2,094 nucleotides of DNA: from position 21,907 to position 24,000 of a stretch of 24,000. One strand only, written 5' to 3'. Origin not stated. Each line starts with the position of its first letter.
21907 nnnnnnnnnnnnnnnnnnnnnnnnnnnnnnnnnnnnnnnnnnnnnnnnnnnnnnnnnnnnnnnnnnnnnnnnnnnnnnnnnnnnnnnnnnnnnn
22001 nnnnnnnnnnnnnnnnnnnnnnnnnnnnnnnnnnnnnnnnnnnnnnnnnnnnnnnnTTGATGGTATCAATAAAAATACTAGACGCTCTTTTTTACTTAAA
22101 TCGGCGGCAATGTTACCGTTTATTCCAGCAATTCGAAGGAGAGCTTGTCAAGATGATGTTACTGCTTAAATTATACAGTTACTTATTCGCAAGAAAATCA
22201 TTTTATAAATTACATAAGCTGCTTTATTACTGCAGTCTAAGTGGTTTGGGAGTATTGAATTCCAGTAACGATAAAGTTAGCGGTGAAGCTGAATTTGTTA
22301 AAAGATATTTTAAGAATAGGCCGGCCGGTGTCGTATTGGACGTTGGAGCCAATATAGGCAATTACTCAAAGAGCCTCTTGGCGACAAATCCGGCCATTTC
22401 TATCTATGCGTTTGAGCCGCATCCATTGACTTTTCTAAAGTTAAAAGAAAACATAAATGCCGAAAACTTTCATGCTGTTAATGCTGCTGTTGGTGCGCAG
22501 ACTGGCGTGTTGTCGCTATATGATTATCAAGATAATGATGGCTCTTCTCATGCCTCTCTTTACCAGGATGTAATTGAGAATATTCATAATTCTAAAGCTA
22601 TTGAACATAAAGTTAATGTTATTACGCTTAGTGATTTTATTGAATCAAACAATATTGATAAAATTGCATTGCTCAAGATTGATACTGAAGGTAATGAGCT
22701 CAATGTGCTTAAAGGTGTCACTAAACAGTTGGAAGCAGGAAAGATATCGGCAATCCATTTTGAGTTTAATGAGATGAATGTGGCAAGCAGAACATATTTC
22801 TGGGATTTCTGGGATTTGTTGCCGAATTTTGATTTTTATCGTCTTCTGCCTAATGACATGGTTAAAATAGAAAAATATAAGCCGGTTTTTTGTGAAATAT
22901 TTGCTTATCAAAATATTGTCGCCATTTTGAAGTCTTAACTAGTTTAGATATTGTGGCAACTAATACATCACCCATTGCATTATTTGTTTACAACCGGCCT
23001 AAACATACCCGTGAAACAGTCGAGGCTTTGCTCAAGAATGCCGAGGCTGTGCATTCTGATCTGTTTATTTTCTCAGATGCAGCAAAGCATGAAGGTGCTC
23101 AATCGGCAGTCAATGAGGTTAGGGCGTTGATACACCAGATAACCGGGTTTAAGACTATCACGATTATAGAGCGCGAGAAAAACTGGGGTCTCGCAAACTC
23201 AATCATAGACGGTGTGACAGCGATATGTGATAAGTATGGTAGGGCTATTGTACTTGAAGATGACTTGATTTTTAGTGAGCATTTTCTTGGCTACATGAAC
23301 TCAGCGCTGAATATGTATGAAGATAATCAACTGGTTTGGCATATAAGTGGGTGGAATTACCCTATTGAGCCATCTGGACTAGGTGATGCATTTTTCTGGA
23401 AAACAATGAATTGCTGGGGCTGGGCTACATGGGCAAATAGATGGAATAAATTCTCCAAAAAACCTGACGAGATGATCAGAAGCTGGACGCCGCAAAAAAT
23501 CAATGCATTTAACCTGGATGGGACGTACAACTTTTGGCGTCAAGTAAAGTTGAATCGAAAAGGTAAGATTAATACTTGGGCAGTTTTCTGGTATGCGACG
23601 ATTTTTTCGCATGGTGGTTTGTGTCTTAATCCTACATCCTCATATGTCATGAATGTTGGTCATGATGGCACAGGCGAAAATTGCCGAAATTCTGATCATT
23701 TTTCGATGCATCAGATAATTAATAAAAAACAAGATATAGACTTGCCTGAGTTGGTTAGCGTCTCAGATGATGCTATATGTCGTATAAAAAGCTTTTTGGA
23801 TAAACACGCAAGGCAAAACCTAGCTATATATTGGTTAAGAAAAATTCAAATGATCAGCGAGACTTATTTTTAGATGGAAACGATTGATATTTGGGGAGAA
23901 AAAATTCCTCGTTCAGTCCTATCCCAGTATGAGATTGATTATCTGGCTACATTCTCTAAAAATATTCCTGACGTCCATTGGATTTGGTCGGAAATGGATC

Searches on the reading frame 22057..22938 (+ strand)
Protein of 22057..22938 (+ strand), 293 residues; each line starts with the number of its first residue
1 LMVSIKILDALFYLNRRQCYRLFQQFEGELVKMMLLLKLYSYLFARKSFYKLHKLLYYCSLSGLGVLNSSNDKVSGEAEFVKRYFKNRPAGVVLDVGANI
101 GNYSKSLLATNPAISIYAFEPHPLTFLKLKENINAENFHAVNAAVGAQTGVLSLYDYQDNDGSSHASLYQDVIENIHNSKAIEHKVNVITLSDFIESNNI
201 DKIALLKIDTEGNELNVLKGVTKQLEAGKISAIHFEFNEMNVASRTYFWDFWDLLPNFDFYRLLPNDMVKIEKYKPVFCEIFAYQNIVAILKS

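Call 3: search_protein_families(library=pfam, proteins=[window:22057-22938:+], max_evalue=0.01)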
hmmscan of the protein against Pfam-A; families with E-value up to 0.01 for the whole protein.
window:22057-22938:+ (293 aa): 2 families
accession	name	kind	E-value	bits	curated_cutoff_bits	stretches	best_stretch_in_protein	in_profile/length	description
PF05050.19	Methyltransf_21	-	7.5e-21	75.4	22.7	1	95-248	1-159/173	Methyltransferase FkbM domain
PF13489.12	Methyltransf_23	-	0.00036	20.7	27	1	79-206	11-101/164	Methyltransferase domain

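Call 4: search_protein_families(library=ncbifam, proteins=[window:22057-22938:+], max_evalue=0.01)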
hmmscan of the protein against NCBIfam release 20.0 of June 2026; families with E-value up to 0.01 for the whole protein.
window:22057-22938:+ (293 aa): 1 family
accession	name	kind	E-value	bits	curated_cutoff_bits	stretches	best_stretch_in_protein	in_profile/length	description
TIGR01444.1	fkbM_fam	subfamily_domain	1.1e-29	103.7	37.7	1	92-226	1-132/143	FkbM family methyltransferase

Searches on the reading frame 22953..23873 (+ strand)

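Call 3: search_protein_families(library=pfam, proteins=[window:22953-23873:+], max_evalue=0.01)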
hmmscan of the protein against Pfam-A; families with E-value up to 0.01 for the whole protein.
window:22953-23873:+ (306 aa): 4 families
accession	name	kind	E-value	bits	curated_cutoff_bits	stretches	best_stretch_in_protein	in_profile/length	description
PF03071.21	GNT-I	-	1.3e-05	24.7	25.4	1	7-135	96-232/434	GNT-I family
PF00535.33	Glycos_transf_2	-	0.00048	20.5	23.3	1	11-115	5-99/168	Glycosyl transferase family 2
PF01755.23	Glyco_transf_25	-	0.0058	16.9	24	0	96-133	87-124/199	Glycosyltransferase family 25 (LPS biosynthesis protein)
PF00483.29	NTP_transferase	-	0.0074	16.3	21.2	0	54-121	59-127/245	Nucleotidyl transferase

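Call 4: search_protein_families(library=ncbifam, proteins=[window:22953-23873:+], max_evalue=0.01)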
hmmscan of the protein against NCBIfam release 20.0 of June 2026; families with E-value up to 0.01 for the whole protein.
window:22953-23873:+ (306 aa): 0 families
